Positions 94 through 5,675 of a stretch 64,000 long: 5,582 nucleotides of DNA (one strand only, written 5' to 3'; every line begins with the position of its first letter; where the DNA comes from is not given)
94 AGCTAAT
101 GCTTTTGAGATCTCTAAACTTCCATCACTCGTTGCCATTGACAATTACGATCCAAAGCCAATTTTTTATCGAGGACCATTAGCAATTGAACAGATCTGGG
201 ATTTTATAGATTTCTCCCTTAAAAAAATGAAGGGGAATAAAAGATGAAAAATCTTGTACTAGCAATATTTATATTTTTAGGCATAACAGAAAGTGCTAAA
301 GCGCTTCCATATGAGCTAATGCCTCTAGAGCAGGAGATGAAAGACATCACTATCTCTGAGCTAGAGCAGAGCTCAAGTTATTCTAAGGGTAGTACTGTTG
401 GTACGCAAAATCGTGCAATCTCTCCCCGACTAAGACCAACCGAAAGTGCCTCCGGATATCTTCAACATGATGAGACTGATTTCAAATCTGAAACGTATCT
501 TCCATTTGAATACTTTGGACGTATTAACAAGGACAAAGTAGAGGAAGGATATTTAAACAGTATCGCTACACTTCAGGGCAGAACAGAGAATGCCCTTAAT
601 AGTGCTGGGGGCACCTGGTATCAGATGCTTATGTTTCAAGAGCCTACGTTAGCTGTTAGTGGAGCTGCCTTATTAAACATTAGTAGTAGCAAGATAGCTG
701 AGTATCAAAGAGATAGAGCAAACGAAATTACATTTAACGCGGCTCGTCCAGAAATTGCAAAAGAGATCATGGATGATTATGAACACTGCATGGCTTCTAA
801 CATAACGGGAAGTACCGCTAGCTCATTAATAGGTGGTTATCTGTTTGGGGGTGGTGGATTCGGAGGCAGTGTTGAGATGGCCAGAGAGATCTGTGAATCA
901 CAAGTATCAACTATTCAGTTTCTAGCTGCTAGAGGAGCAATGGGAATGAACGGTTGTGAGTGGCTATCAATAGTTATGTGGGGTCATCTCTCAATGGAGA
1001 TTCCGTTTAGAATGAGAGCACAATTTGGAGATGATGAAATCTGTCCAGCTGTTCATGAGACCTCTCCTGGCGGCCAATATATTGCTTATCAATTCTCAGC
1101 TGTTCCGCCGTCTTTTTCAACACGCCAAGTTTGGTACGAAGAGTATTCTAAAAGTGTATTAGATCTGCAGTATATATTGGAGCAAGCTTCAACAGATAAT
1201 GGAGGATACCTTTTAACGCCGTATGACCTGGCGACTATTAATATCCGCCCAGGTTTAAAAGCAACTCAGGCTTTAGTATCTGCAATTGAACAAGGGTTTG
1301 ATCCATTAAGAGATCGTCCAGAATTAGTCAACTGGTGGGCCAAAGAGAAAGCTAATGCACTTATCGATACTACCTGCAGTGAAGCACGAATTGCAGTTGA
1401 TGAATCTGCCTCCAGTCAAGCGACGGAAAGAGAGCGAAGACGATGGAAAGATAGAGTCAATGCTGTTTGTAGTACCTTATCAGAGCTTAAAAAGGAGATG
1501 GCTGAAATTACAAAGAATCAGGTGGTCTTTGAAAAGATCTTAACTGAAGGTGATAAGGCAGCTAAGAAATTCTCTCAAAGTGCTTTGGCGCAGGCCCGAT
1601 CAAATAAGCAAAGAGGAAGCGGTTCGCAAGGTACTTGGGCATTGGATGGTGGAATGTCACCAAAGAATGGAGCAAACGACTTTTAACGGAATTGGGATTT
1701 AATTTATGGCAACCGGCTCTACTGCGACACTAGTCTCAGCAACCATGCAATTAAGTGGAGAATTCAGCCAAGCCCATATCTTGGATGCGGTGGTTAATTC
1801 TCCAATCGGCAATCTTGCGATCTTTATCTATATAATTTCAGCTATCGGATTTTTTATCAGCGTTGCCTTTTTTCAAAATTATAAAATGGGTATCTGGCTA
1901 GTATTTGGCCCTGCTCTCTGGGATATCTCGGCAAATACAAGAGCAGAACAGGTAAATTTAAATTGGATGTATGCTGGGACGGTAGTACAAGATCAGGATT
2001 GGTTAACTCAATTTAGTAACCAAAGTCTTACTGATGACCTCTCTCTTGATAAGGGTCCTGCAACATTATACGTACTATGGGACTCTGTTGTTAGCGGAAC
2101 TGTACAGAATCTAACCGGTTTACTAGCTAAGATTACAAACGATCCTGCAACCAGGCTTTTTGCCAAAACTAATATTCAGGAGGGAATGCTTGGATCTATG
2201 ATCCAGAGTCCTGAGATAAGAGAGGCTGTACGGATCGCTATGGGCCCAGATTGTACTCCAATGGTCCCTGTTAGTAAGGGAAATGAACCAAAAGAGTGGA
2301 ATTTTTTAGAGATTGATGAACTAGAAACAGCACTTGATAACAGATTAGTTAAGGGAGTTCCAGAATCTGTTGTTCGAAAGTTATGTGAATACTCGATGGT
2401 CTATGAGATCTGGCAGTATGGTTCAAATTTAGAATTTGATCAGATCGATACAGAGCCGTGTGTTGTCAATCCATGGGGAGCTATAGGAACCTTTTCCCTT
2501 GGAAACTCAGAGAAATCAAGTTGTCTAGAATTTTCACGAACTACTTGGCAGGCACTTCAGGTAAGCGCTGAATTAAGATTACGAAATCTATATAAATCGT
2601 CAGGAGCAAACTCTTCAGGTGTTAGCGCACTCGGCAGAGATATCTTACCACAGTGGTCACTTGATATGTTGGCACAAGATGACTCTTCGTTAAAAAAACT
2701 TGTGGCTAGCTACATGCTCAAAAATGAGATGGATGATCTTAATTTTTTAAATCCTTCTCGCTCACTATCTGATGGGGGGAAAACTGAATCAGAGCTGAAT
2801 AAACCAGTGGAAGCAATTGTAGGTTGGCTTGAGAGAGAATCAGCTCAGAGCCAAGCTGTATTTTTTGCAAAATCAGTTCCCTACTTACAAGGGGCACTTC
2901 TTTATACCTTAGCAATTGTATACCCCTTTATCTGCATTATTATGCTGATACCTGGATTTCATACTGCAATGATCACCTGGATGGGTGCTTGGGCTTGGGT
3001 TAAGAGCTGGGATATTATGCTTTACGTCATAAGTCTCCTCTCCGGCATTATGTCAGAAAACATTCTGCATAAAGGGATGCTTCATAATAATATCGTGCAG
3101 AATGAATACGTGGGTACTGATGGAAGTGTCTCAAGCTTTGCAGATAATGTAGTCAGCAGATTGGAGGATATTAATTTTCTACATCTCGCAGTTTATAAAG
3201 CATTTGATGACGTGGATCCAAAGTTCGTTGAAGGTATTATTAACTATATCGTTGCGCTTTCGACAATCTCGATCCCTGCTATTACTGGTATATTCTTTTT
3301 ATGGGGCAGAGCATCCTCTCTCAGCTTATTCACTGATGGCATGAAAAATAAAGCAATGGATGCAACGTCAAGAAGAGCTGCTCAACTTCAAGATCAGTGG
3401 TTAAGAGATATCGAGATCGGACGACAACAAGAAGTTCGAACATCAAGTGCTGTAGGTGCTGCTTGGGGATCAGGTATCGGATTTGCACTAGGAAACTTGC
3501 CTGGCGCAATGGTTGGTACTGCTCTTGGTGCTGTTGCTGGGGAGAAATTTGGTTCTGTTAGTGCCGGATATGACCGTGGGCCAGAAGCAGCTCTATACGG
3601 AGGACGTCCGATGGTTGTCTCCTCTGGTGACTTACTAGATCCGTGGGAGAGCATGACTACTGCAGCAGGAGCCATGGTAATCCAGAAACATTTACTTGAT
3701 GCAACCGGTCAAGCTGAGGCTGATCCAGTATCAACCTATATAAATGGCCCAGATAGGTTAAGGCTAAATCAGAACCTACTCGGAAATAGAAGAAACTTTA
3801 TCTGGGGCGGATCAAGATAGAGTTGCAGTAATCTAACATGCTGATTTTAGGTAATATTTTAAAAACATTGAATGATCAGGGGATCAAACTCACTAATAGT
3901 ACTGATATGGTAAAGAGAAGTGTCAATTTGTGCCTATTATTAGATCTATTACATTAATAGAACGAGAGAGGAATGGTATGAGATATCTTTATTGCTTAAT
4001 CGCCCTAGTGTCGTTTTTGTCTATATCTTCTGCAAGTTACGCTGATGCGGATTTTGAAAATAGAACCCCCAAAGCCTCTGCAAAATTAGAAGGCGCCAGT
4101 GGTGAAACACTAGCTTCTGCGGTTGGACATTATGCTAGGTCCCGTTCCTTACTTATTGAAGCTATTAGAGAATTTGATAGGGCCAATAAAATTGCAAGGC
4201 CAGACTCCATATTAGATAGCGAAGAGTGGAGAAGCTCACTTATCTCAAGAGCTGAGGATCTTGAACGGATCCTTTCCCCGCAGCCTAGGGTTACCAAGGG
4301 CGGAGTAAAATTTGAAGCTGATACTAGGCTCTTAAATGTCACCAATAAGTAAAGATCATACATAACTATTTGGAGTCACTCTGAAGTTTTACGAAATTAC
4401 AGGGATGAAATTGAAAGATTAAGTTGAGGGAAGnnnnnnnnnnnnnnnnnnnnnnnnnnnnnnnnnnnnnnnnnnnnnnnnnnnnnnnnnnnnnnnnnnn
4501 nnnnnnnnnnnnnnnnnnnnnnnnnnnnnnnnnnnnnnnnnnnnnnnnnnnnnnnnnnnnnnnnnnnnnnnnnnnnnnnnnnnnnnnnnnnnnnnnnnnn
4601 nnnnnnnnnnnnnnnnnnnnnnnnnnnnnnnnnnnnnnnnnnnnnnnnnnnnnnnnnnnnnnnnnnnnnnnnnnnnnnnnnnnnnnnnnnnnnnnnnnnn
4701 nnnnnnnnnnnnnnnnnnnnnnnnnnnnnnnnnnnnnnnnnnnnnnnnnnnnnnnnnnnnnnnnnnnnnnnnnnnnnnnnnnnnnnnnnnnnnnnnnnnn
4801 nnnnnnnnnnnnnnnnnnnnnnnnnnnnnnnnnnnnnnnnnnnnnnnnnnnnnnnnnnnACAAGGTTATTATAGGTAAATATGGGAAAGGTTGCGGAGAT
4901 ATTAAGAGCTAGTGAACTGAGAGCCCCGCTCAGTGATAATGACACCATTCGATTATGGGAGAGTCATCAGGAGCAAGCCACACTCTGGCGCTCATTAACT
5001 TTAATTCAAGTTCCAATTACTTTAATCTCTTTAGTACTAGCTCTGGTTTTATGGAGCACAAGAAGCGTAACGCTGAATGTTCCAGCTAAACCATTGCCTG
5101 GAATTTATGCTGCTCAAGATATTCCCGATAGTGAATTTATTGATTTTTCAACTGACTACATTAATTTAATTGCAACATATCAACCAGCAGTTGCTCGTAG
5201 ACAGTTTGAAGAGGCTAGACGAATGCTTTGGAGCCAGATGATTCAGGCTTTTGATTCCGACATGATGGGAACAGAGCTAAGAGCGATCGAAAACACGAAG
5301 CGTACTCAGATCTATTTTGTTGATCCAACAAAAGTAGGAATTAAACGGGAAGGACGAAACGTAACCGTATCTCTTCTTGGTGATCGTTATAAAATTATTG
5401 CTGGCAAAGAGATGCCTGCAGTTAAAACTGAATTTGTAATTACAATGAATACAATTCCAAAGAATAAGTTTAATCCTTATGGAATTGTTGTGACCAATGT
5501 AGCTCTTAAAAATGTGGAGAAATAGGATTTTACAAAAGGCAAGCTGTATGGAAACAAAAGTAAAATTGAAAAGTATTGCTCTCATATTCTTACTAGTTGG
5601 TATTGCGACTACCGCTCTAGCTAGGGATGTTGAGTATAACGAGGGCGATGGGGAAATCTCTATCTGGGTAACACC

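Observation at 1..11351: F-type T4SS locus with non-canonical order and no relaxase or coupling protein in 17 kb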

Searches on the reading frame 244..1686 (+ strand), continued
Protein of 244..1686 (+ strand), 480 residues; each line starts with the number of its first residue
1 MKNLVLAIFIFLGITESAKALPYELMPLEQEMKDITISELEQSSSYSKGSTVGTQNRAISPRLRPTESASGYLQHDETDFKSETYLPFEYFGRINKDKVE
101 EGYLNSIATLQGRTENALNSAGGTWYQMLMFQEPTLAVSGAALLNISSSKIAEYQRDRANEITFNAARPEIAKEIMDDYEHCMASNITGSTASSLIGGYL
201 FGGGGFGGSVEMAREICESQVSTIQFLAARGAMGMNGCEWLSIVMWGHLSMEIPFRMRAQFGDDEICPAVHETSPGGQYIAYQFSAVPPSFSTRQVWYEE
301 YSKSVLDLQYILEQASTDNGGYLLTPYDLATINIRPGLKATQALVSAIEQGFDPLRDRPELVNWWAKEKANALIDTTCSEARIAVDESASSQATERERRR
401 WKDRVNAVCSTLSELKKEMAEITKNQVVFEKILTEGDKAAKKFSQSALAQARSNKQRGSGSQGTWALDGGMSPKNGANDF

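Call 89: find_encoding_contigs(protein=P0125, flank=10000, max_places=2)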
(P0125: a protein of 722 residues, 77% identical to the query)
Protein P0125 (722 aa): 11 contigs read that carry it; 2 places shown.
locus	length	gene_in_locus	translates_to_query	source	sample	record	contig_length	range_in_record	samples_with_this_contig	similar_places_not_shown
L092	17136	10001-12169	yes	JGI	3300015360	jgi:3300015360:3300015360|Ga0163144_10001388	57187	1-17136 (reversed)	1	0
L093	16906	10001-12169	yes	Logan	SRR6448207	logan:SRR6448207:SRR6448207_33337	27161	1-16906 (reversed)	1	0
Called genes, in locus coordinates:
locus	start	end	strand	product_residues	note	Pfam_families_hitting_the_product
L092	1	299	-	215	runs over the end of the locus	-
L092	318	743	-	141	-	-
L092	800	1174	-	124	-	-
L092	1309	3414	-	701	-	-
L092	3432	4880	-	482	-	-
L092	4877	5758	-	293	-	-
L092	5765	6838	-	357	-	-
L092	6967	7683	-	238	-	-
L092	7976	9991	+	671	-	-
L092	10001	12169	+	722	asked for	PF12696:TraG-D_C (weak)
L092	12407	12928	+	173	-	-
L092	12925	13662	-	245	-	PF02463:SMC_N (weak), PF00005:ABC_tran, PF13304:AAA_21 (faint)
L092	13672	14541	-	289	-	PF02653:BPD_transp_2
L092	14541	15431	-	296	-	PF02653:BPD_transp_2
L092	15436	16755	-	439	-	PF01210:NAD_Gly3P_dh_N (weak), PF02558:ApbA (weak), PF02737:3HCDH_N (weak), PF03446:NAD_binding_2 (weak), PF03721:UDPG_MGDP_dh_N, PF00984:UDPG_MGDP_dh, PF03720:UDPG_MGDP_dh_C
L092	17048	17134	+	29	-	?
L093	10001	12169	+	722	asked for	PF12696:TraG-D_C (weak)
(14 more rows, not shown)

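Call 100: search_protein_families(library=pfam, alignment_id=A5, max_evalue=0.05)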
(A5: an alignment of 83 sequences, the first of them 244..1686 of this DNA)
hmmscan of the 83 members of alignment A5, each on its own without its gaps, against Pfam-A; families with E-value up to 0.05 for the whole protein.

A. member 1, window:244-1686:+ (480 aa): 0 families

B. families by the number of members that match (of 83 scanned): 23 families
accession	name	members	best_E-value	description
PF05309.16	TraE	8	3.1e-08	TraE protein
PF07916.16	TraG_N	2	9.1e-08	TraG-like protein, N-terminal region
PF04956.18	TrbC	2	0.00041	TrbC/VIRB2 pilin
PF13441.11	Gly-zipper_YMGG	1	7.1e-05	YMGG-like Gly-zipper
PF13905.12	Thioredoxin_8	1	0.00039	Thioredoxin-like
PF08225.16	Antimicrobial19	1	0.00086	Pseudin antimicrobial peptide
PF18441.6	Hen1_Lam_C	1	0.001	Hen1 La-motif C-terminal domain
PF20721.2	C19orf12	1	0.0026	C19orf12-like protein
PF11022.13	ATP19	1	0.011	ATP synthase subunit K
PF15649.12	Tox-REase-7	1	0.014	Restriction endonuclease fold toxin 7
PF13488.11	Gly-zipper_Omp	1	0.015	Glycine zipper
PF12995.12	DUF3879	1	0.016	Domain of unknown function, E. rectale Gene description (DUF3879)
PF10745.14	DUF2530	1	0.017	Protein of unknown function (DUF2530)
PF06783.16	UPF0239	1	0.019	Uncharacterised protein family (UPF0239)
PF08139.17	LPAM_1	1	0.02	Prokaryotic membrane lipoprotein lipid attachment site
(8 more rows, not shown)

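Call 102: search_solved_structures(query=P0124, max_evalue=0.01)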
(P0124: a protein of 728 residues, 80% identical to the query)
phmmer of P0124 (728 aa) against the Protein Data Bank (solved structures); distinct sequences matched with E-value up to 0.01: 1.
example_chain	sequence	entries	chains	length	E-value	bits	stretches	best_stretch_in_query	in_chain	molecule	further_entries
6sz9_A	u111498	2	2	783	5.1e-12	48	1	120-202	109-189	IcmO (DotL)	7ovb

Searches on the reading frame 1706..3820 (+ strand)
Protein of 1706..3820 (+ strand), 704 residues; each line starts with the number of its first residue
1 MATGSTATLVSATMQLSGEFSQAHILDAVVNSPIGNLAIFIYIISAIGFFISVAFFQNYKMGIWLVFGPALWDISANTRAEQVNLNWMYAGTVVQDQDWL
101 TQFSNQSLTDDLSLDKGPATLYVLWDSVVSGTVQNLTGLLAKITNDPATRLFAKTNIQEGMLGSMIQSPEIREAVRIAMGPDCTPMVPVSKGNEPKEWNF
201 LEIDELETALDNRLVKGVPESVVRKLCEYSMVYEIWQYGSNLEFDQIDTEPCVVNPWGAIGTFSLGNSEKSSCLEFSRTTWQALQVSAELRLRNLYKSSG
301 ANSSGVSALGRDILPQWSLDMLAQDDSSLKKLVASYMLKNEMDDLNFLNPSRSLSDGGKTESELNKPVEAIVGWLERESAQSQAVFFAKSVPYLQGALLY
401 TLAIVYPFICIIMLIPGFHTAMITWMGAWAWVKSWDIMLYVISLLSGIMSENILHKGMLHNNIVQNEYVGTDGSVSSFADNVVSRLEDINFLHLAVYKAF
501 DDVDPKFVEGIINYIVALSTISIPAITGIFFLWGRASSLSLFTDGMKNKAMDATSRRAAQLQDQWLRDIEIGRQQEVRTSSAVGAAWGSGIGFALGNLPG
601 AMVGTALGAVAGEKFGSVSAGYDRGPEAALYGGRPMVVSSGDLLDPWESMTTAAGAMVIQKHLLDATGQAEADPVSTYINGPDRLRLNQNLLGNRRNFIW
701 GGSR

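Call 3: search_protein_families(library=pfam, proteins=[window:1706-3820:+], max_evalue=0.01)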
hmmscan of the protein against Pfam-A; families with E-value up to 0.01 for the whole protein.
window:1706-3820:+ (704 aa): 3 families
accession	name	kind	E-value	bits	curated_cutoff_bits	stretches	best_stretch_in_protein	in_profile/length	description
PF07916.16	TraG_N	-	5.6e-06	26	36.1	1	265-444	202-382/462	TraG-like protein, N-terminal region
PF13488.11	Gly-zipper_Omp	-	0.00036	20.8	25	1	581-616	3-39/46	Glycine zipper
PF21724.2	DUF6861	-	0.0083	16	28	0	576-613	46-82/194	Family of unknown function (DUF6861)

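Call 5: search_protein_families(library=ncbifam, proteins=[window:1706-3820:+], max_evalue=0.01)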
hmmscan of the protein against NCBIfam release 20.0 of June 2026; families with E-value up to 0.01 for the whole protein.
window:1706-3820:+ (704 aa): 0 families

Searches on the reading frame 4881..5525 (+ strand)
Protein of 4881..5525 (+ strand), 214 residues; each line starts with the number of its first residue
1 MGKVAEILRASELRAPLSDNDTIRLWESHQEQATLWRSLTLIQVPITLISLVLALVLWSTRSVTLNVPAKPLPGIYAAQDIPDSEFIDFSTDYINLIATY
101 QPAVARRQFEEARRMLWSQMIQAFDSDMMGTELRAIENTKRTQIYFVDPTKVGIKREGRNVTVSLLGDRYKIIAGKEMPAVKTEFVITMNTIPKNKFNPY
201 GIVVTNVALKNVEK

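Call 3: search_protein_families(library=pfam, proteins=[window:4881-5525:+], max_evalue=0.01)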
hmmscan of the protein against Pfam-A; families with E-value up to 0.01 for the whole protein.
window:4881-5525:+ (214 aa): 1 family
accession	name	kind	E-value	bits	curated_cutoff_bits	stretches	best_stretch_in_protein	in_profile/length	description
PF05309.16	TraE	-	0.00024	21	24.8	1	45-189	26-168/182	TraE protein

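Call 5: search_protein_families(library=ncbifam, proteins=[window:4881-5525:+], max_evalue=0.01)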
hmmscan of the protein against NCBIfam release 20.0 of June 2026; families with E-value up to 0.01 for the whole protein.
window:4881-5525:+ (214 aa): 0 families
